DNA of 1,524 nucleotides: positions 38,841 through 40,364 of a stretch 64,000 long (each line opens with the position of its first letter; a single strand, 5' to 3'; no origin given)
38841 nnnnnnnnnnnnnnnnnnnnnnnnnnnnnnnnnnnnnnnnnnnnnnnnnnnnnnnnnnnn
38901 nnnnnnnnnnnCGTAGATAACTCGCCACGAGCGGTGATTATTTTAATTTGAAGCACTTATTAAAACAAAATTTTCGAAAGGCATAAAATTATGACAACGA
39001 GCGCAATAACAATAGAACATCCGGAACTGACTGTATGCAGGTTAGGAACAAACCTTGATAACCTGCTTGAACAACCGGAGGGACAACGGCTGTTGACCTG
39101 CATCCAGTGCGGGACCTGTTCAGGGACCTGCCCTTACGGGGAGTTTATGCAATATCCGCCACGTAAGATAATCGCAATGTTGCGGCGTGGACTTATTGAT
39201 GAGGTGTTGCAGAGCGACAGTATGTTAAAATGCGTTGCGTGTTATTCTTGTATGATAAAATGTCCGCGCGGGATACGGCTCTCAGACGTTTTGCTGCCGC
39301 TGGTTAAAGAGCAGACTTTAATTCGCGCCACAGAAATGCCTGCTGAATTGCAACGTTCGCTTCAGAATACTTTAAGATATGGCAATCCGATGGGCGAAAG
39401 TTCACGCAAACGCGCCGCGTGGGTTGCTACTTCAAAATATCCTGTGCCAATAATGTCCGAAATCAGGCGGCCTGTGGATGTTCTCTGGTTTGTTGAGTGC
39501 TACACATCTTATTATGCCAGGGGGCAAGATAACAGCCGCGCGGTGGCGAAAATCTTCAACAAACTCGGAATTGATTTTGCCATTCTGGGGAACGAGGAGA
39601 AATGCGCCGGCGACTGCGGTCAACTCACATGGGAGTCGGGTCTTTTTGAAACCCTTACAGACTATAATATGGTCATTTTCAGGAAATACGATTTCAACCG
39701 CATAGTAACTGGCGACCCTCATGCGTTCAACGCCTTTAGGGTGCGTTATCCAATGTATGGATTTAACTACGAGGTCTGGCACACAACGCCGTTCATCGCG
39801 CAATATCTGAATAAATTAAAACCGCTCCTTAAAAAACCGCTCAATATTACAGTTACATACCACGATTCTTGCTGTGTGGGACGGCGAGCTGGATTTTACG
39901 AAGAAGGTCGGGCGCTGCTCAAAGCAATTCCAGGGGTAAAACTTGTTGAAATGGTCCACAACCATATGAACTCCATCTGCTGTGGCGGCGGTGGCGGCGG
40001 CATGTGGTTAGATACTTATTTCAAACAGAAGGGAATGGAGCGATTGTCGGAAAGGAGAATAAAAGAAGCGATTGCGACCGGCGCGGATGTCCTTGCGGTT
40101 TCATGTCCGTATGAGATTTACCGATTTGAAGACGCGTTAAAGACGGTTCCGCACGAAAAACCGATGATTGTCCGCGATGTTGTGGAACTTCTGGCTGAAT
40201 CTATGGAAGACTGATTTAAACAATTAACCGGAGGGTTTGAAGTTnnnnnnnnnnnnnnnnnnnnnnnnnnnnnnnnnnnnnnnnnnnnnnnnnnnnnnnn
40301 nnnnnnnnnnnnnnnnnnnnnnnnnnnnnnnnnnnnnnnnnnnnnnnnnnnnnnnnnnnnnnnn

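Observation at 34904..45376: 10.5-kb co-directional redox supercluster: EtfBA, membrane HdrD-like oxidoreductase, soluble HdrD-like protein, HdrA, MvhD and [NiFe] hydrogenase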

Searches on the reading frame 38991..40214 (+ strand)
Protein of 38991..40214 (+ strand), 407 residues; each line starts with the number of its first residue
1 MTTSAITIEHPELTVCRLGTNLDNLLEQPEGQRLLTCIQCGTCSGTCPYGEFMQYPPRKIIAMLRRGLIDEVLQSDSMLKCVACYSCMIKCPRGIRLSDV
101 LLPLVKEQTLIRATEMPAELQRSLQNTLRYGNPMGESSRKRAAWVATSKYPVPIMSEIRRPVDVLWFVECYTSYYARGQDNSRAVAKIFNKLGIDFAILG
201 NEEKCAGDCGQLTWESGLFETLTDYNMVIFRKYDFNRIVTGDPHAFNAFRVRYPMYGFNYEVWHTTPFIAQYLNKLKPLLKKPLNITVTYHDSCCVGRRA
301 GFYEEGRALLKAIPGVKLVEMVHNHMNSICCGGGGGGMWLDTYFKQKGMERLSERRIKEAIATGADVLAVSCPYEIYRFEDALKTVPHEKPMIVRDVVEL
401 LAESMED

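Call 4: search_protein_families(library=pfam, proteins=[window:38991-40214:+], max_evalue=0.01)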
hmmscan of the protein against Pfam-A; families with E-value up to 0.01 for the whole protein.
window:38991-40214:+ (407 aa): 8 families
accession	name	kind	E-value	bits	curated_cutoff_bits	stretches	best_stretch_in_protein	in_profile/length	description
PF02754.22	CCG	-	9.2e-24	83.8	20.6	2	288-373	1-78/85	Cysteine-rich domain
PF13534.11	Fer4_17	-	1.6e-09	38.6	22.2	1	37-95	2-60/61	4Fe-4S dicluster domain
PF13183.11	Fer4_8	-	4.7e-09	37.1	27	1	34-95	2-68/68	4Fe-4S dicluster domain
PF13187.11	Fer4_9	-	1.4e-07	31.9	27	1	37-94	2-50/52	4Fe-4S dicluster domain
PF12838.12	Fer4_7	-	1e-05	26.3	27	1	36-95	1-52/52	4Fe-4S dicluster domain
PF13237.11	Fer4_10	-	0.00019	21.7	25.5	1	36-92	8-53/53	4Fe-4S dicluster domain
PF00037.32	Fer4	-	0.0031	17.7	21.1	0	80-94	7-21/24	4Fe-4S binding domain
PF13746.11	Fer4_18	-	0.0094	16.6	27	0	74-99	54-79/114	4Fe-4S dicluster domain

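Call 5: search_protein_families(library=ncbifam, proteins=[window:38991-40214:+], max_evalue=0.001)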
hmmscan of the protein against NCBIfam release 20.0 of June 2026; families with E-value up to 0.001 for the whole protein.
window:38991-40214:+ (407 aa): 17 families
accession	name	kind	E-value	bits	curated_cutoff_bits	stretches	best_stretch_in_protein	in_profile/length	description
NF004898.0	PRK06259.1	equivalog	3.3e-32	111.7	385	1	32-404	131-487/488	fumarate reductase (CoM/CoB) subunit TfrB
TIGR03290.1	CoB_CoM_SS_C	equivalog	1.3e-20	73.9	160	1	36-132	3-97/144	CoB--CoM heterodisulfide reductase subunit C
NF045670.1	quin_L_LdhH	equivalog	4.8e-19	68.1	800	1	164-385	469-691/706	L-lactate dehydrogenase (quinone) large subunit LdhH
NF045724.1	ferredox_TmcB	equivalog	2.2e-14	52.9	735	1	185-380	207-405/430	electron transfer complex ferredoxin TmcB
NF008369.0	PRK11168.1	equivalog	4.2e-14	52.2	278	2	163-335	168-338/401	anaerobic glycerol-3-phosphate dehydrogenase subunit C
NF041779.1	hetero_SS_HdrC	equivalog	1.8e-13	50.4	350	1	33-99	29-94/198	ferredoxin:CoB-CoM heterodisulfide reductase subunit HdrC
NF041890.1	hdrC_Methbact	equivalog_domain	4.2e-13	49.3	270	1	26-100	20-93/192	ferredoxin:CoB-CoM heterodisulfide reductase subunit HdrC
NF038018.1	qmoC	equivalog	4.8e-12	46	300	1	30-104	13-87/360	quinone-interacting membrane-bound oxidoreductase complex subunit QmoC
TIGR03379.1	glycerol3P_GlpC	equivalog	1.3e-11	43.9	279.9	1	264-339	270-340/397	anaerobic glycerol-3-phosphate dehydrogenase subunit GlpC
NF045796.1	DsrK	equivalog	3.3e-11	42.5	400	1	188-371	217-408/453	sulfate reduction electron transfer complex DsrMKJOP subunit DsrK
NF045711.1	sulf_resp_HmcF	equivalog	7e-10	38.3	750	1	263-372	310-418/457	sulfate respiration complex iron-sulfur protein HmcF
NF045663.1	diclust_near_Sec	equivalog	2.7e-08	32.4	530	1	29-352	301-599/759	pyridine nucleotide-disulfide oxidoreductase/dicluster-binding protein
NF008434.0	PRK11274.1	equivalog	8.2e-06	25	333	0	30-133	17-132/409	glycolate oxidase subunit GlcF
TIGR04105.1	FeFe_hydrog_B1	subfamily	2.1e-05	23.4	450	1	36-94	143-203/462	monomeric [FeFe] hydrogenase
NF041837.1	rnfC_Methano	equivalog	3.4e-05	22.9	650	1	35-98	358-416/438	Rnf electron transport complex subunit RnfC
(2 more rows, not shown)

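Call 19: find_related_loci(query=A1, collection=genome_contigs, flank=10000)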
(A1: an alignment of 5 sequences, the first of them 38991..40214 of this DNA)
Query A1 (407 aa) in genome_contigs; peptide patterns used: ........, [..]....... (x = any residue, [..] = any of these).
599 stretches matched a pattern (row limit reached: there are more); 581 encode a relative of the query (tblastn E <= 1e-3); the best 80 are kept; 80 distinct loci.
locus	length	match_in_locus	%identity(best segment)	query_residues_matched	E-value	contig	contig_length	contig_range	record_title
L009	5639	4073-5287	95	1-405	0e+0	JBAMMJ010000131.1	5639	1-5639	MAG: Verrucomicrobiota bacterium isolate MAG28 ExploCarb_3808S_S2_3008_length_5639_cov_3, whole genome shotgun sequence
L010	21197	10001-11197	89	7-405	0e+0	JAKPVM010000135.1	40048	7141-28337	MAG: Verrucomicrobiota bacterium isolate USPA_maxbin.198 k141_501524, whole genome shotgun sequence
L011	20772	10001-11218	82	2-407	0e+0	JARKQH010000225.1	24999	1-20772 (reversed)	MAG: Verrucomicrobiota bacterium isolate Reactor_maxbin.083 k141_16294, whole genome shotgun sequence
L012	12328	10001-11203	80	3-405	0e+0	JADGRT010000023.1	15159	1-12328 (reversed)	MAG: Verrucomicrobiia bacterium isolate Chersky.3_63 contig-100_1472, whole genome shotgun sequence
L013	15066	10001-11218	77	2-407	0e+0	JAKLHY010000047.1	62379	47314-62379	MAG: Verrucomicrobia bacterium isolate RA.bin74 RA.bin74_47, whole genome shotgun sequence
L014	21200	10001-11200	77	5-407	0e+0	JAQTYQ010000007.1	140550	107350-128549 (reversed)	MAG: Opitutaceae bacterium isolate STC_40 NODE_272_length_140550_cov_4.880411_Sandtown_C, whole genome shotgun sequence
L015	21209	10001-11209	76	2-407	0e+0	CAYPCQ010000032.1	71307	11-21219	MAG TPA_asm: uncultured Verrucomicrobiota bacterium isolate SRP272421_co1_717 genome assembly, contig: NODE_511_length_7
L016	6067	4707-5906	77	5-407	0e+0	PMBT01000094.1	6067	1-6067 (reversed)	MAG: Opitutia bacterium isolate fen_1438 73.20120700_E3M.30_contig_580745, whole genome shotgun sequence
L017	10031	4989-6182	77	5-405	0e+0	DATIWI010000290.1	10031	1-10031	MAG TPA_asm: Opitutaceae bacterium isolate SMAG_U15219 k141_2782842, whole genome shotgun sequence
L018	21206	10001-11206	76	4-407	0e+0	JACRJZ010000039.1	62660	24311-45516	MAG: Verrucomicrobia bacterium isolate NC_groundwater_1842_Pr3_B-0.1um_64_53 SR-2_scaffold_141_875698, whole genome shot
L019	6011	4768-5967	76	5-407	0e+0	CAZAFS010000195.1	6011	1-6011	MAG TPA_asm: uncultured Opitutaceae bacterium isolate binchicken_co241_74 genome assembly, contig: NODE_14878_length_601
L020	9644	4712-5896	77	11-407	0e+0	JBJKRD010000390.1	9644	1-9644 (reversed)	MAG: Opitutaceae bacterium isolate Bin_50 S1Ck127_1305865_flag_0_multi_6.9874_len_9644, whole genome shotgun sequence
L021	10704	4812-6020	75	3-407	0e+0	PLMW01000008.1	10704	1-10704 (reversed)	MAG: Opitutia bacterium isolate fen_1467 73.20120800_E2X.33_contig_6640, whole genome shotgun sequence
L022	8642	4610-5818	75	3-407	0e+0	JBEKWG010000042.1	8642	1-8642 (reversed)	MAG: Opitutaceae bacterium isolate SPRUCE 622 SPRUCE_622_42, whole genome shotgun sequence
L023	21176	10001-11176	78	16-407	0e+0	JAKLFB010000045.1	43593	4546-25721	MAG: Verrucomicrobia bacterium isolate RA.bin147 RA.bin147_45, whole genome shotgun sequence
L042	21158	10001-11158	72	21-406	0e+0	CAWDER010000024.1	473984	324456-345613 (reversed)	MAG: Bryobacteraceae bacterium isolate MFD05942.bin.2.33 genome assembly, contig: contig_3705, whole genome shotgun sequ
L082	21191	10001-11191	66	6-405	8e-179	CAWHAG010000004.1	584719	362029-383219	MAG: Ignavibacteriota bacterium isolate MFD04408.bin.1.36 genome assembly, contig: contig_85649, whole genome shotgun se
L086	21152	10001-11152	71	21-405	8e-178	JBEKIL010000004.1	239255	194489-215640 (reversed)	MAG: Bacteroidota bacterium isolate SPRUCE 29 SPRUCE_29_4, whole genome shotgun sequence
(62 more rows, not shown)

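Call 26: search_solved_structures(query=window:38991-40214:+, max_evalue=0.001, show_alignments=2)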
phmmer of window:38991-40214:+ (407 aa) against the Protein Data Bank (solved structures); distinct sequences matched with E-value up to 0.001: 6.
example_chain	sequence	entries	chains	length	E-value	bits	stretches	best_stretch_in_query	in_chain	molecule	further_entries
9ojn_A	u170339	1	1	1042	1.6e-42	149.4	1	72-405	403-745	Iron-sulfur-binding reductase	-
5odc_C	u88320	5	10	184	9.8e-17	64.4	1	34-134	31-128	Heterodisulfide reductase, subunit C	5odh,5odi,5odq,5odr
8rvu_c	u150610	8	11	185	1.9e-16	63.4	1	26-109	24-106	H(2):CoB-CoM heterodisulfide,ferredoxin reductase subunit C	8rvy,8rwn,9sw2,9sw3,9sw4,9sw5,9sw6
8rvv_C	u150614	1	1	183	2e-16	63.4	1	26-109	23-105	H(2):CoB-CoM heterodisulfide,ferredoxin reductase subunit C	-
9sfi_E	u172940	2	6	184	2.7e-16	62.9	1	30-103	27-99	H(2)/formate:CoB-CoM heterodisulfide,ferredoxin reductase subunit C2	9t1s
7bkb_C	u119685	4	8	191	2.8e-11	46.4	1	36-135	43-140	CoB--CoM heterodisulfide reductase subunit C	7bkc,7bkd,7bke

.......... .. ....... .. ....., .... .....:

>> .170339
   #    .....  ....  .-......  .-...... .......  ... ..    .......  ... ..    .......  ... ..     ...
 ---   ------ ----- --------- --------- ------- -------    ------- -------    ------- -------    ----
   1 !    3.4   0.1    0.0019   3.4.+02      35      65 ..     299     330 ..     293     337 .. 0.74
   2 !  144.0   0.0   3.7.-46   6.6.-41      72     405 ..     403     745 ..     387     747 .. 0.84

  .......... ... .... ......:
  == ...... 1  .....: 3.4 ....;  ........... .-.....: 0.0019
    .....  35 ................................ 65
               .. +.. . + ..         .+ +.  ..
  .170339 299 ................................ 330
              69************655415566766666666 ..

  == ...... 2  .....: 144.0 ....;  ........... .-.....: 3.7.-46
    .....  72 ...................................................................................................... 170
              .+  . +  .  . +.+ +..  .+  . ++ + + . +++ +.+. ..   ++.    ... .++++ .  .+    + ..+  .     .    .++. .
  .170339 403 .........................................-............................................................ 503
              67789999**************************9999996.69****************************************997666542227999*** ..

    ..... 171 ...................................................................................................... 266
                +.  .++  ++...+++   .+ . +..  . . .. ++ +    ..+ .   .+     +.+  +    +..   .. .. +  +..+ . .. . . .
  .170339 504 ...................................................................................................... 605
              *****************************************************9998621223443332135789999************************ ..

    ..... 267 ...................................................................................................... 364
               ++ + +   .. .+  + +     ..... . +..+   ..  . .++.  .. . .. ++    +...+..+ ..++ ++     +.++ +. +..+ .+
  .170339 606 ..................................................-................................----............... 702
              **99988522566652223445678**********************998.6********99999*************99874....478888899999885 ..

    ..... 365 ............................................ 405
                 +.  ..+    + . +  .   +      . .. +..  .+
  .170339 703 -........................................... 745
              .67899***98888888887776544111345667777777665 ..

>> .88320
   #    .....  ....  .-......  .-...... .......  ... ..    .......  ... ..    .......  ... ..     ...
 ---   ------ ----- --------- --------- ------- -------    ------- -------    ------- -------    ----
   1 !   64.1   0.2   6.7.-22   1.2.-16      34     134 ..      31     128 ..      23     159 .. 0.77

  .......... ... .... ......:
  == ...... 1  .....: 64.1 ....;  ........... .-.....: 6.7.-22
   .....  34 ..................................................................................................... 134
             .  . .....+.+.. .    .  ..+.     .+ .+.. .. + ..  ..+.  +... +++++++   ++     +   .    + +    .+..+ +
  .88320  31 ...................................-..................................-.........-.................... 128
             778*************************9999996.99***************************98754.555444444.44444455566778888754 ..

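Call 54: search_protein_families(library=pfam, proteins=[L042:17463-18557:+, L015:13306-14640:+, L015:14591-15139:+, L082:11205-12065:+, L082:12919-13557:+, L082:14594-15337:+, L082:16879-18711:+, L082:18729-20498:+, L042:14822-16561:+, L086:14014-14505:+], max_evalue=0.0001)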
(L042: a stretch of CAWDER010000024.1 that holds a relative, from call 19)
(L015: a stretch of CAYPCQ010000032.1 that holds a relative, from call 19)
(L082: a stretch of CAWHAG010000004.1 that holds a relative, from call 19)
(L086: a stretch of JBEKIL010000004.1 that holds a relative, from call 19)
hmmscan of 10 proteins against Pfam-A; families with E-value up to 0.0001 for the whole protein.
L042:17463-18557:+ (364 aa): 1 family
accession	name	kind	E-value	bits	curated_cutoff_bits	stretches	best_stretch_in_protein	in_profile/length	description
PF02754.22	CCG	-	8.6e-25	87.1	20.6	2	69-152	1-85/85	Cysteine-rich domain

L015:13306-14640:+ (444 aa): 2 families
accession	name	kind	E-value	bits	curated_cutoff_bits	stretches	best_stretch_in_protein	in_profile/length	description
PF00926.24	DHBP_synthase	-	5.5e-88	293.9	26.4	1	54-245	1-191/191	3,4-dihydroxy-2-butanone 4-phosphate synthase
PF00925.25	GTP_cyclohydro2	-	7.1e-76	253.8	23.3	1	255-420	2-165/165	GTP cyclohydrolase II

L015:14591-15139:+ (182 aa): 1 family
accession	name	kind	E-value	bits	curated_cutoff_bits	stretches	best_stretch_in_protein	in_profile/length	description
PF00885.24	DMRL_synthase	-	3.5e-39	134.3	26.7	1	37-172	4-138/139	6,7-dimethyl-8-ribityllumazine synthase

L082:11205-12065:+ (286 aa): 9 families
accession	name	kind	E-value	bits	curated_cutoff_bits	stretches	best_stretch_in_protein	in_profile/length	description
PF12831.13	FAD_oxidored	-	4.7e-08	33.2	27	1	150-185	3-38/416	FAD dependent oxidoreductase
PF13450.12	NAD_binding_8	-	3.7e-07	30.8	21.9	1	151-199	1-49/68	NAD(P)-binding Rossmann-like domain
PF07992.20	Pyr_redox_2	-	1.9e-06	28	26.1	1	149-224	3-58/291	Pyridine nucleotide-disulphide oxidoreductase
PF00890.30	FAD_binding_2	-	9.9e-06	25.4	20.4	1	150-184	3-37/414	FAD binding domain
PF01266.30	DAO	-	1.8e-05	24.9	27.9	1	150-183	3-37/353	FAD dependent oxidoreductase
PF00070.33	Pyr_redox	-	4.3e-05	24.4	22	0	150-182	3-35/82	Pyridine nucleotide-disulphide oxidoreductase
PF00037.32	Fer4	-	4.4e-05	23.6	21.1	1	243-260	2-19/24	4Fe-4S binding domain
PF03486.20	HI0933_like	-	7.3e-05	22.8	50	0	149-187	3-41/244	HI0933-like protein Rossmann domain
PF01134.28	GIDA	-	7.3e-05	22.4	22.1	1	150-180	3-29/391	Glucose inhibited division protein A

L082:12919-13557:+ (212 aa): 11 families
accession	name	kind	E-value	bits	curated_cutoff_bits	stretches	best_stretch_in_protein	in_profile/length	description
PF02906.19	Fe_hyd_lg_C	-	6.4e-19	69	22.1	1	73-196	1-131/245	Iron only hydrogenase large subunit, C-terminal domain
PF00037.32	Fer4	-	3.2e-12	46.2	21.1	1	42-59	6-23/24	4Fe-4S binding domain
PF12837.12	Fer4_6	-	2.4e-11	43.4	25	1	41-59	6-24/24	4Fe-4S binding domain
PF12838.12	Fer4_7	-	5.1e-10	40.1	27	1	14-57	1-51/52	4Fe-4S dicluster domain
PF13237.11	Fer4_10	-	3.4e-09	36.9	25.5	1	8-55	2-53/53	4Fe-4S dicluster domain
PF13187.11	Fer4_9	-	3.1e-07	30.8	27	1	15-59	2-52/52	4Fe-4S dicluster domain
PF13484.11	Fer4_16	-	3.4e-07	31.4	30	0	43-61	1-19/66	4Fe-4S double cluster binding domain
PF14697.11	Fer4_21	-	4e-07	30.5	35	1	9-58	2-56/59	4Fe-4S dicluster domain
PF25160.1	LdpA_Fe-S-bd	-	1.2e-06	28.6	27.6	1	20-59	8-43/49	LdpA Fe-S cluster-binding domain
PF12797.12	Fer4_2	-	7.4e-06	26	24.5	0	41-55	7-21/22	4Fe-4S binding domain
PF13183.11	Fer4_8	-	4.6e-05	24.3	27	0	42-55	3-16/68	4Fe-4S dicluster domain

L082:14594-15337:+ (247 aa): 2 families
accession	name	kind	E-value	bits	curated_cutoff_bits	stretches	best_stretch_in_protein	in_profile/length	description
PF02811.25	PHP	-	4.3e-06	27.6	26.4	1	8-136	1-132/164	PHP domain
PF13263.12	PHP_C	-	2.2e-05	24.3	21.3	1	205-237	21-53/56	PHP-associated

L082:16879-18711:+ (610 aa): 4 families
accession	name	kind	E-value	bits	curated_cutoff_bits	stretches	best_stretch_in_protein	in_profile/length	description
PF01512.22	Complex1_51K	-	1.2e-43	149.1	31.2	1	158-329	1-149/150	Nuo51 FMN-binding domain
PF10589.14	NADH_4Fe-4S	-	3.6e-33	113.7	23.5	1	450-534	1-85/85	NADH-ubiquinone oxidoreductase-F iron-sulfur binding region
PF10531.15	SLBB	-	7.8e-07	29.3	27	1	363-412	2-54/55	SLBB domain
PF01257.25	2Fe-2S_thioredx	-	1.4e-05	25.4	24.8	1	6-71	67-134/145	Thioredoxin-like [2Fe-2S] ferredoxin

L082:18729-20498:+ (589 aa): 11 families
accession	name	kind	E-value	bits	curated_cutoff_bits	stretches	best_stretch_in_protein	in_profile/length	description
PF13510.11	Fer2_4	-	4.5e-16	59.1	22.8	1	1-78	3-81/82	2Fe-2S iron-sulfur cluster binding domain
PF12838.12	Fer4_7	-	6.3e-16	59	27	3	128-182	2-51/52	4Fe-4S dicluster domain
PF00037.32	Fer4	-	1.2e-15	57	21.1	1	548-567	4-23/24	4Fe-4S binding domain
PF13237.11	Fer4_10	-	4.4e-15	55.8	25.5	1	515-563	3-53/53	4Fe-4S dicluster domain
PF13484.11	Fer4_16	-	3.7e-14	53.7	30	0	552-578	2-27/66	4Fe-4S double cluster binding domain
PF13187.11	Fer4_9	-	1.6e-13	50.9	27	2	520-567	1-52/52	4Fe-4S dicluster domain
PF14697.11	Fer4_21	-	2.7e-13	50.3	35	2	514-567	1-57/59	4Fe-4S dicluster domain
PF12837.12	Fer4_6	-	4e-13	49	25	1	546-567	3-24/24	4Fe-4S binding domain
PF25160.1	LdpA_Fe-S-bd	-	1.8e-09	37.7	27.6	1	525-568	7-44/49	LdpA Fe-S cluster-binding domain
PF12797.12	Fer4_2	-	2.2e-07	30.8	24.5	0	552-564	10-22/22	4Fe-4S binding domain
PF17179.9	Fer4_22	-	8.9e-05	23.7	27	0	168-190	1-23/95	4Fe-4S dicluster domain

L042:14822-16561:+ (579 aa): 8 families
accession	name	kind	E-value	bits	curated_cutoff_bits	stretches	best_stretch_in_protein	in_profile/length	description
PF12831.13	FAD_oxidored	-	5.8e-10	39.5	27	1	153-190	2-39/416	FAD dependent oxidoreductase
PF13450.12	NAD_binding_8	-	1e-08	35.8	21.9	1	155-208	1-54/68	NAD(P)-binding Rossmann-like domain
PF00890.30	FAD_binding_2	-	2.5e-07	30.7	20.4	1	153-190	2-39/414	FAD binding domain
PF07992.20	Pyr_redox_2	-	4.9e-07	29.9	26.1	1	153-231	3-79/291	Pyridine nucleotide-disulphide oxidoreductase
PF00070.33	Pyr_redox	-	3.2e-06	28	22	1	153-195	2-41/82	Pyridine nucleotide-disulphide oxidoreductase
PF01266.30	DAO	-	9.4e-06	25.8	27.9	1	153-187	2-36/353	FAD dependent oxidoreductase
PF01134.28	GIDA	-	7.9e-05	22.3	22.1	0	153-186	2-29/391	Glucose inhibited division protein A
PF03486.20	HI0933_like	-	9.7e-05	22.4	50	0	153-190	3-40/244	HI0933-like protein Rossmann domain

L086:14014-14505:+ (163 aa): 1 family
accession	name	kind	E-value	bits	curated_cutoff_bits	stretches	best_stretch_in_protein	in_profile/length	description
PF00710.25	Asparaginase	-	2e-23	83.3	22.5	1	4-155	2-163/193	Asparaginase, N-terminal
